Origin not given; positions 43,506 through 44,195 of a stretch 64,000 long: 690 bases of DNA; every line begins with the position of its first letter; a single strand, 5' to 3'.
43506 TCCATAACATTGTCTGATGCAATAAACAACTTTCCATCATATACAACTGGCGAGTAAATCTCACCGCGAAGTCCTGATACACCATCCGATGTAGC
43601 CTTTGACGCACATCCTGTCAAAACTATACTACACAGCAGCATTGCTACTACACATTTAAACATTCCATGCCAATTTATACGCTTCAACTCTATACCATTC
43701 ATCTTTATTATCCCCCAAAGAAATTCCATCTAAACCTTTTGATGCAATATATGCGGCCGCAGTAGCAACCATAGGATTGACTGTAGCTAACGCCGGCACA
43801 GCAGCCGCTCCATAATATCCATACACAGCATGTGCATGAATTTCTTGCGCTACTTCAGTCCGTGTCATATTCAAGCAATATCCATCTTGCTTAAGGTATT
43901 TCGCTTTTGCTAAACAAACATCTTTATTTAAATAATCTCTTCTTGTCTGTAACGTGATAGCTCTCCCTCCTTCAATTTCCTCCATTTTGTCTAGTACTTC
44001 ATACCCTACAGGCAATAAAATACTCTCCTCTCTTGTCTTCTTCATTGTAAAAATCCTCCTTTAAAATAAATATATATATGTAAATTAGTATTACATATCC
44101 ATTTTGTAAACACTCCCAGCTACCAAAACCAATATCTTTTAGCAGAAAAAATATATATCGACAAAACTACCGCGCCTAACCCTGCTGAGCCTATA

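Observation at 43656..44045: Candidate cargo B: 129-aa protein with an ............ leader and a Cys-containing, Ala-rich mature domain of 102 aa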

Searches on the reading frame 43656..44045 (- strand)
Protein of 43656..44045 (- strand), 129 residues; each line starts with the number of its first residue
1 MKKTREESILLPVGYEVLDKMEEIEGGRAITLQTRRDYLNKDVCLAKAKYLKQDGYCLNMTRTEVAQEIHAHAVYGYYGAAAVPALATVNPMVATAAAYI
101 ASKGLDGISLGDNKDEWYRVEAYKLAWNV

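Call 3: search_protein_families(library=pfam, proteins=[window:43656-44045:-], max_evalue=0.1)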
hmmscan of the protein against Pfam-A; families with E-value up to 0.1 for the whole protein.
window:43656-44045:- (129 aa): 1 family
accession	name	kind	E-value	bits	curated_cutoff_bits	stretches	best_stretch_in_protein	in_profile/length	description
PF11835.14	RRM_8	-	0.036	14.7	26.2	0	71-102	29-60/89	RRM-like domain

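Call 4: search_protein_families(library=ncbifam, proteins=[window:43656-44045:-], max_evalue=0.1)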
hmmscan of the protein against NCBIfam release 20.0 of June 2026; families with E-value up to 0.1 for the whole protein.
window:43656-44045:- (129 aa): 0 families

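Call 5: find_homologous_proteins(query=window:43656-44045:-, max_evalue=0.01)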
Query window:43656-44045:- (129 aa): 1 proteins with E <= 0.01 among 10 candidates.
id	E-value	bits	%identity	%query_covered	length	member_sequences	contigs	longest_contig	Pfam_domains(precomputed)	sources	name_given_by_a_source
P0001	1.3e-77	275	98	100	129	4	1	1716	-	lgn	-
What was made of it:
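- Tried and rejected: The word-indexed protein search found only a 98% twin (call 5), which showed that the exhaustive search was needed.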

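Call 10: find_encoding_contigs(protein=P0001, flank=10000)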
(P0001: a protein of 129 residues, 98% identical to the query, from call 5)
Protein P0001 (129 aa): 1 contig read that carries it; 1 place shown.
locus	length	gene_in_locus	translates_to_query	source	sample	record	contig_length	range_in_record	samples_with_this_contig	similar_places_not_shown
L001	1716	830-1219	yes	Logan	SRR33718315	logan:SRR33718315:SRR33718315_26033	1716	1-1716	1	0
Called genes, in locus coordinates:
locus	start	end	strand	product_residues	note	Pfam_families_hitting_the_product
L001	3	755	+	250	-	?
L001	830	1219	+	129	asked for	-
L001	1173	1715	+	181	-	?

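Call 12: search_protein_families(library=phrogs, proteins=[window:43656-44045:-], max_evalue=0.1)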
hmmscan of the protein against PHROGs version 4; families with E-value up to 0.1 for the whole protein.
window:43656-44045:- (129 aa): 0 families

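Call 13: search_solved_structures(query=window:43656-44045:-, max_evalue=10, show_alignments=2)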
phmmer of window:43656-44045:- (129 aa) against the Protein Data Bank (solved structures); distinct sequences matched with E-value up to 10: 7.
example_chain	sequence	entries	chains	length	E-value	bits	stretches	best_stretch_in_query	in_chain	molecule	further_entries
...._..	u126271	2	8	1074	0.014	18.5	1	11-105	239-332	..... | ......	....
1bj7_A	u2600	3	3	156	0.037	17.2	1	18-95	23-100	D 2 | Allergen Bos d 2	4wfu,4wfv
1z19_A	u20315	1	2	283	0.89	12.7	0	16-41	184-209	Integrase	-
1p7d_A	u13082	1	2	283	0.89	12.7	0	16-41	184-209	Integrase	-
1z1b_A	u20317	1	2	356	1.2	12.3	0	16-41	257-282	Integrase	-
5j0n_E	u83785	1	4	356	1.2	12.3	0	16-41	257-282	Integrase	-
1z1g_A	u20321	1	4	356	1.2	12.3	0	16-41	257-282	Integrase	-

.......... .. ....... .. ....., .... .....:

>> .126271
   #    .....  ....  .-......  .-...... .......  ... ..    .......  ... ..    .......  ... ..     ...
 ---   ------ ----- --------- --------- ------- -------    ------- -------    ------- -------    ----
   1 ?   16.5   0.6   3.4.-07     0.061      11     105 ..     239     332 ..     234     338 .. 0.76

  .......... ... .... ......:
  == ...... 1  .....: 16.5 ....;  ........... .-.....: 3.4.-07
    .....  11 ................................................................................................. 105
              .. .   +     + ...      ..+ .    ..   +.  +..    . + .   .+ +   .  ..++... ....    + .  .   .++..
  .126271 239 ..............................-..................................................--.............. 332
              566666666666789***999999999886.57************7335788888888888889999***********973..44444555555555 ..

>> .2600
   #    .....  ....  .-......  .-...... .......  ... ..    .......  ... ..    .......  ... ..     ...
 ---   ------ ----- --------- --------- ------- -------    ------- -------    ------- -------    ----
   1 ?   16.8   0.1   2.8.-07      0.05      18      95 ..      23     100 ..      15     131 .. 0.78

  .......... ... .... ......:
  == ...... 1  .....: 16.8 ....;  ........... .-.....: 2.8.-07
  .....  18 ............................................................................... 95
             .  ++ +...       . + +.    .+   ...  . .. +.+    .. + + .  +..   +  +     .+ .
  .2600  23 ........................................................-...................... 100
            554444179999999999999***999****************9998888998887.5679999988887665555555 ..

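Call 14: search_protein_representatives(protein=window:43656-44045:-)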
Query: 129 residues. Proteins with E-value up to 0.001 (for the whole library): 54; up to 1e-10: 6; up to 1e-30: 0. The best 54 are listed.
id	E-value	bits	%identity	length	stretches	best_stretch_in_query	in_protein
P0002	7.0e-28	113.2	98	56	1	74-129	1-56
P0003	1.5e-26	109.0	51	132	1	8-129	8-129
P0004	3.7e-26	107.7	48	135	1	1-127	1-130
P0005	2.4e-23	98.6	43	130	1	5-128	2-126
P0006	1.4e-11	60.6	37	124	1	6-128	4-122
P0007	2.4e-11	59.8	40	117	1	9-128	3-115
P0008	1.5e-10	57.2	39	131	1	5-128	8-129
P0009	6.6e-10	55.2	42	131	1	1-128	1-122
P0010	2.9e-09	53.1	46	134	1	1-89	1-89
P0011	2.9e-09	53.1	60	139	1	70-127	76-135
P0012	6.7e-09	51.9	38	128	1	5-128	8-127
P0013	7.5e-08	48.6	41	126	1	6-116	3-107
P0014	7.5e-08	48.5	36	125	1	1-127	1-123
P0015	1.1e-07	48.0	50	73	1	60-128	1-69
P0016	1.2e-07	47.9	35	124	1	19-128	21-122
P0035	4.6e-05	39.6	33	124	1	27-128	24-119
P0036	5.0e-05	39.4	35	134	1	9-127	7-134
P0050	7.0e-04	35.7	35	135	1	5-88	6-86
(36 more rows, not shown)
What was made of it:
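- Checked: It has 54 hits at E<=1e-3 in an exhaustive search of 1.84 billion representatives (call 14).
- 54 hits at E<=1e-3, nearly all 90-135 aa (call 14).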

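Call 20: find_homologous_proteins(query=A2, max_evalue=0.001)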
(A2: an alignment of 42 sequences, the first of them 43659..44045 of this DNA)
Query A2 (42 sequences) (129 aa, profile of the alignment): 16 proteins with E <= 0.001 among 578 candidates.
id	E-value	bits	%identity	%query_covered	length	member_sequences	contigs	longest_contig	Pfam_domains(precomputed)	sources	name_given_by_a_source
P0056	1.7e-38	149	30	100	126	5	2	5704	-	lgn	-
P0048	6.6e-38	147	27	98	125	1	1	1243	-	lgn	-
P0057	1.2e-32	130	36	96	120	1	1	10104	-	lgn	-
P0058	3.8e-30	122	51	93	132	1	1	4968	-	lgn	-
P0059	4.7e-30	122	34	81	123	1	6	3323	-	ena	-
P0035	1.1e-29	121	33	80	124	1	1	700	-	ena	-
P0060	4.7e-29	119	32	81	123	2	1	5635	-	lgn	-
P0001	8.2e-29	118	98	100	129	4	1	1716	-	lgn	-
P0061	1.2e-28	117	31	81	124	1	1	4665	-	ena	-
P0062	2.2e-28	116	32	80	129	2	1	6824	-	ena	-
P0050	3.1e-27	113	35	71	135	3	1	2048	-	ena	-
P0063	4.8e-25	106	34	80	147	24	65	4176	-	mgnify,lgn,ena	mgnify:FL=1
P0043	1.5e-23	101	32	78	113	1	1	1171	-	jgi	jgi:hypothetical protein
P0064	1.2e-22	98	31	78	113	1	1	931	-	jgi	jgi:hypothetical protein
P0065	1.7e-12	65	33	53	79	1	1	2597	-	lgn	-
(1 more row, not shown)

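Call 21: find_encoding_contigs(protein=P0057, flank=10000, max_places=3)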
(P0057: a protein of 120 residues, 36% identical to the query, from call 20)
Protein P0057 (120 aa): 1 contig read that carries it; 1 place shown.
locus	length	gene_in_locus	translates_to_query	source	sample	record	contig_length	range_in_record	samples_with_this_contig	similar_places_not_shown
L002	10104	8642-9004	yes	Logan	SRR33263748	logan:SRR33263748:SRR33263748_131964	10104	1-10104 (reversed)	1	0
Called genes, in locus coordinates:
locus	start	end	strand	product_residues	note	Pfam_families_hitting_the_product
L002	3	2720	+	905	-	?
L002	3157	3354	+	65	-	-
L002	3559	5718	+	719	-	PF03412:Peptidase_C39, PF00664:ABC_membrane, PF00005:ABC_tran, PF02463:SMC_N (faint)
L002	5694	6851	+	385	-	PF25919:BSH_CusB (faint), PF25935:BSH_LcnD (faint), PF26002:Beta-barrel_AprE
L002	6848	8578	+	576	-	PF02368:Big_2 (weak)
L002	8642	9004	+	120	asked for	-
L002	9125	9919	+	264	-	-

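Call 22: find_encoding_contigs(protein=P0062, flank=10000, max_places=3)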
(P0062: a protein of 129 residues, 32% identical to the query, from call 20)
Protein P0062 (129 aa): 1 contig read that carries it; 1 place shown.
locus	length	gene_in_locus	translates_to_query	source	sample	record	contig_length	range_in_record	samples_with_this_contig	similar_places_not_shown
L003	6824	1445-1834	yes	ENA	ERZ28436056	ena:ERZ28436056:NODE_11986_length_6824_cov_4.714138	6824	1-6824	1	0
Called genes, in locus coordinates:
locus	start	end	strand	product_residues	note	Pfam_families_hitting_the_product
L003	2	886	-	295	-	?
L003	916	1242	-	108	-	-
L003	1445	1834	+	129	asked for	-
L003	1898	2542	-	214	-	-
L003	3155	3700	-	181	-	-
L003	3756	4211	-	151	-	PF05105:Phage_holin_4_1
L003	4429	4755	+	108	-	PF13443:HTH_26 (weak)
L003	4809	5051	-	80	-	-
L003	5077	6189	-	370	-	PF05569:Peptidase_M56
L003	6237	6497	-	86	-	PF03965:Penicillinase_R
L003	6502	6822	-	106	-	?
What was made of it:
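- A small clade (P0035, L003) has 'FDG' instead of GG and no PCAT within 6.8 kb (call 22).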

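Call 23: find_encoding_contigs(protein=P0056, flank=10000, max_places=3)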
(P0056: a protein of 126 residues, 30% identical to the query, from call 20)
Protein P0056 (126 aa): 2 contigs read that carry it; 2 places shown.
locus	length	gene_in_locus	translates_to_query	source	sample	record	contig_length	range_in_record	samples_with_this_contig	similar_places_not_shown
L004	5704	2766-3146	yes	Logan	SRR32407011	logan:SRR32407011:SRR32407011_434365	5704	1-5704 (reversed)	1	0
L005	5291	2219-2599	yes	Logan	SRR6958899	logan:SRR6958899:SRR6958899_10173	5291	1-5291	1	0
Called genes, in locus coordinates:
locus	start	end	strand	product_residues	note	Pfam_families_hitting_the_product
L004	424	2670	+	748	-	PF03412:Peptidase_C39, PF00664:ABC_membrane, PF00005:ABC_tran, PF02463:SMC_N (weak)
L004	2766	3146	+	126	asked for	-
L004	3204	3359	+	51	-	-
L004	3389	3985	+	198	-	-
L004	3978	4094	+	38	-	-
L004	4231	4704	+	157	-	-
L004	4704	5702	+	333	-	?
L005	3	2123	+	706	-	?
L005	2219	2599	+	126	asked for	-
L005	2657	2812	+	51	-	-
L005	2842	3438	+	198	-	-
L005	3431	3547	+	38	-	-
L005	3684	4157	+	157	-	-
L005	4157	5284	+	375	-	PF25935:BSH_LcnD (faint), PF26002:Beta-barrel_AprE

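Call 24: predict_structure(alignment_id=A2)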
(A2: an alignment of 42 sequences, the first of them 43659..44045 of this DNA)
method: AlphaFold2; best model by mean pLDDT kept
length: 129 residues; sequences in the alignment: 42
mean_pLDDT: 89.3   pTM: 0.76
mean pLDDT of the five models: 89.3, 89.1, 87.9, 87.6, 85.2
residues with pLDDT >= 90: 92; 70-90: 22; 50-70: 15; < 50: 0
segments of 3 or more residues with pLDDT < 50: none
pLDDT, mean of each block of 10 residues (from residue 1): 66 69 71 98 98 96 98 96 88 96 94 96 96
secondary structure, 60 per line:
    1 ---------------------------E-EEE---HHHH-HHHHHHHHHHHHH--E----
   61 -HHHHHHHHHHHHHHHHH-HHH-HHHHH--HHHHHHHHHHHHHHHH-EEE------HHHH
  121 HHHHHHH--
elements in order: E30-32 H36-39 H41-53 H62-78 H84-88 H91-106 E108-110 H117-127
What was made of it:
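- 43965..44045 (-): Double-glycine leader, residues 1-27 (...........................). The predicted cleavage is after G27. The leader has low pLDDT (66-71) against about 96 for the domain (call 24).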

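Call 27: fold_search(model_id=the predicted structure, library=pdb)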
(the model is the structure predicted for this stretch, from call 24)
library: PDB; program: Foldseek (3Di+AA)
matches with E <= 10: 33; with E <= 0.001: 0
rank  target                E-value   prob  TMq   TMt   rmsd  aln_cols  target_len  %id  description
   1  3rib_A                3.0e+00  0.05  0.19  0.08  10.8       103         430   16  Human lysine methyltransferase Smyd2 in complex with AdoHcy (released 2011-07-20)
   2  9dis_A                3.2e+00  0.04  0.18  0.19  12.8       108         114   15  Cryo-EM structure of the heme/hemoglobin transporter ChuA, in complex with de novo designed binder H3 (released 2025-05-21)
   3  1t6i_C                3.4e+00  0.06  0.21  0.23  10.4       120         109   14  Nickel Superoxide Dismutase (NiSOD) Apo Structure (released 2004-07-13)
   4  4ncq_B                4.4e+00  0.04  0.21  0.23  10.6       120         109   14  Crystal structure of NiSOD H1A mutant (released 2014-12-24)
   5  5arg                  4.9e+00  0.05  0.19  0.08   9.9        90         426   14  SMYD2 in complex with SGC probe BAY-598 (released 2016-04-27)
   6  8zo8_C3               5.2e+00  0.05  0.22  0.14   9.3       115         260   14  Respirasome open state 3 in presence of metformin (SC-MetO3) (released 2025-11-19)
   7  2m4e_MODEL_1_A        5.2e+00  0.04  0.18  0.23  10.1        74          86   14  Solution NMR structure of VV2_0175 from Vibrio vulnificus, NESG target VnR1 and CSGID target IDP91333 (released 2013-03-13)
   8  4o6f_A                5.2e+00  0.03  0.18  0.08  10.5       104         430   17  Structural Basis of Estrogen Receptor Alpha Methylation Mediated by Histone Methyltransferase SmyD2 (released 2014-03-26)
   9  1thn_A                6.1e+00  0.06  0.18  0.18   5.7        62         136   13  Crystal Structures of the ADP and ATP bound forms of the Bacillus Anti-sigma factor SpoIIAB in complex with the Anti-a (released 2004-06-15)
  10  8pw5_p                6.1e+00  0.04  0.22  0.14  13.3       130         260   11  CS respirasome from murine liver (released 2024-04-24)
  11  9w2z_C                6.8e+00  0.04  0.22  0.15   9.3       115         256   13  Cryo-EM structure of complex IV on the bovine heart submitochondrial particles, IV-A (released 2026-04-01)
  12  3s7b                  7.9e+00  0.03  0.20  0.08   9.7        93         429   13  Structural Basis of Substrate Methylation and Inhibition of SMYD2 (released 2011-08-10)
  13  9kyx_B                7.9e+00  0.03  0.18  0.21  11.3       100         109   14  The scaffold tetramer of phage P22 (released 2025-02-26)
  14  4qnq_F                7.9e+00  0.02  0.18  0.16  12.0       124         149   14  Crystal Structure Analysis of full-length Bcl-XL in complex with the inhibitor ABT-263 (released 2015-10-28)
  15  3enp_A                8.4e+00  0.09  0.21  0.16   8.9        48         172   23  Crystal structure of human cgi121 (released 2008-11-04)
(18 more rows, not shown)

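Call 28: fold_search(model_id=the predicted structure, library=viral)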
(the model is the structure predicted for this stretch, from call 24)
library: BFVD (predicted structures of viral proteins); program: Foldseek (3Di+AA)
matches with E <= 10: 52; with E <= 0.001: 0
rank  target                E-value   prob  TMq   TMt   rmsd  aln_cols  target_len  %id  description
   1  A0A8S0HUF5            1.9e+00  0.11  0.25  0.27  10.2        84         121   17  (no name in the UniProt tables at hand)
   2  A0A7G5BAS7            2.1e+00  0.02  0.12  0.11  17.7       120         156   12  Uncharacterized protein [Ralstonia phage Heva]
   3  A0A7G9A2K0            3.1e+00  0.08  0.25  0.13   9.6        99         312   12  Helix-turn-helix DNA binding domain protein [Mycobacterium phage Estes]
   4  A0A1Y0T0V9            3.1e+00  0.05  0.21  0.16   9.9       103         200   14  Phosphohydrolase [Pseudomonas phage Noxifer]
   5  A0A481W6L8            3.5e+00  0.06  0.22  0.22  12.2       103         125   13  Uncharacterized protein [Pseudomonas phage Psa21]
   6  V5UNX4                3.5e+00  0.05  0.21  0.17  18.6       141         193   11  (no name in the UniProt tables at hand)
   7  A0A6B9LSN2            3.9e+00  0.06  0.24  0.08  18.6       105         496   14  (no name in the UniProt tables at hand)
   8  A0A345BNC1            4.5e+00  0.06  0.19  0.17   9.0        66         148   18  (no name in the UniProt tables at hand)
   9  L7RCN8                4.5e+00  0.04  0.18  0.10  11.3        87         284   14  Ankyrin repeat protein [Acanthamoeba polyphaga moumouvirus]
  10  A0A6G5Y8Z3            4.8e+00  0.06  0.22  0.26  12.1        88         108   17  (no name in the UniProt tables at hand)
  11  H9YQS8                5.3e+00  0.02  0.20  0.17  12.9       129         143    9  (no name in the UniProt tables at hand)
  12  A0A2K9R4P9            5.3e+00  0.02  0.17  0.16  10.9       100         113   17  (no name in the UniProt tables at hand)
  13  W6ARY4                5.6e+00  0.06  0.24  0.27  10.0       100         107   13  Uncharacterized protein [Erwinia phage Ea35-70]
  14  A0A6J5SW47            5.9e+00  0.05  0.19  0.22  10.2        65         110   15  Uncharacterized protein [uncultured Caudovirales phage]
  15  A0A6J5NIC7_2          5.9e+00  0.04  0.24  0.05  14.9        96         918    9  DEDDh domain containing protein [uncultured Caudovirales phage]
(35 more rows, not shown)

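Call 31: find_related_loci(query=A3, collection=genome_contigs, flank=10000)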
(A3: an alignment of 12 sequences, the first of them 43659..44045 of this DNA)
Query A3 (129 aa) in genome_contigs; peptide patterns used: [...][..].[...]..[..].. (x = any residue, [..] = any of these).
34 stretches matched a pattern; 9 encode a relative of the query (tblastn E <= 1e-3); 9 distinct loci.
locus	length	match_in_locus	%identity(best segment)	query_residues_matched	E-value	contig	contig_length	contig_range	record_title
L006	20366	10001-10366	35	5-128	1e-15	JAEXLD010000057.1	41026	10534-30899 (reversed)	MAG: Bacillota bacterium isolate OH_HBlB_263 k127_1473442, whole genome shotgun sequence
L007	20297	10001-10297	37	27-128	3e-12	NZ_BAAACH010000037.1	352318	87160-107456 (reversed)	Clostridium sartagoforme strain JCM 1413 sequence37, whole genome shotgun sequence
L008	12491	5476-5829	30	8-129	2e-11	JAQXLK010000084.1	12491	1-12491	MAG: Clostridiales bacterium isolate SUG1301 k141_2736005, whole genome shotgun sequence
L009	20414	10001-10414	31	2-127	2e-10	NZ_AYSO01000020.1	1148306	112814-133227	Clostridium argentinense CDC 2741 U732.Contig252, whole genome shotgun sequence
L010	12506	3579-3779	37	9-74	2e-10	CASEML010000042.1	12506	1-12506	uncultured Eubacteriales bacterium isolate SI.O94.metabat-bins.178 genome assembly, contig: SI.O94.metabat-bins.178.fa_k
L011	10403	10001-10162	49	19-73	1e-9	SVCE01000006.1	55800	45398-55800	MAG: Clostridium butyricum isolate SIG246 k141_93256, whole genome shotgun sequence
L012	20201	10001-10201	36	5-74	2e-6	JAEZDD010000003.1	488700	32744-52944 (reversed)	MAG: Bacillota bacterium isolate OH_CBrB_276 k127_3825338, whole genome shotgun sequence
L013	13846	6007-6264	31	39-129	3e-5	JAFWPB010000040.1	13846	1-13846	MAG: Clostridiales bacterium isolate RGIG5941 Sheep_Omasum-1__c581180, whole genome shotgun sequence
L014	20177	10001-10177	38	60-127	5e-5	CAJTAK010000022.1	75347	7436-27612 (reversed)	Clostridia bacterium isolate A46_38.BP.DSS genome assembly, contig: MGBC000058.22, whole genome shotgun sequence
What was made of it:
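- Tried and rejected: It was repeated with a 12-sequence alignment (call 31).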
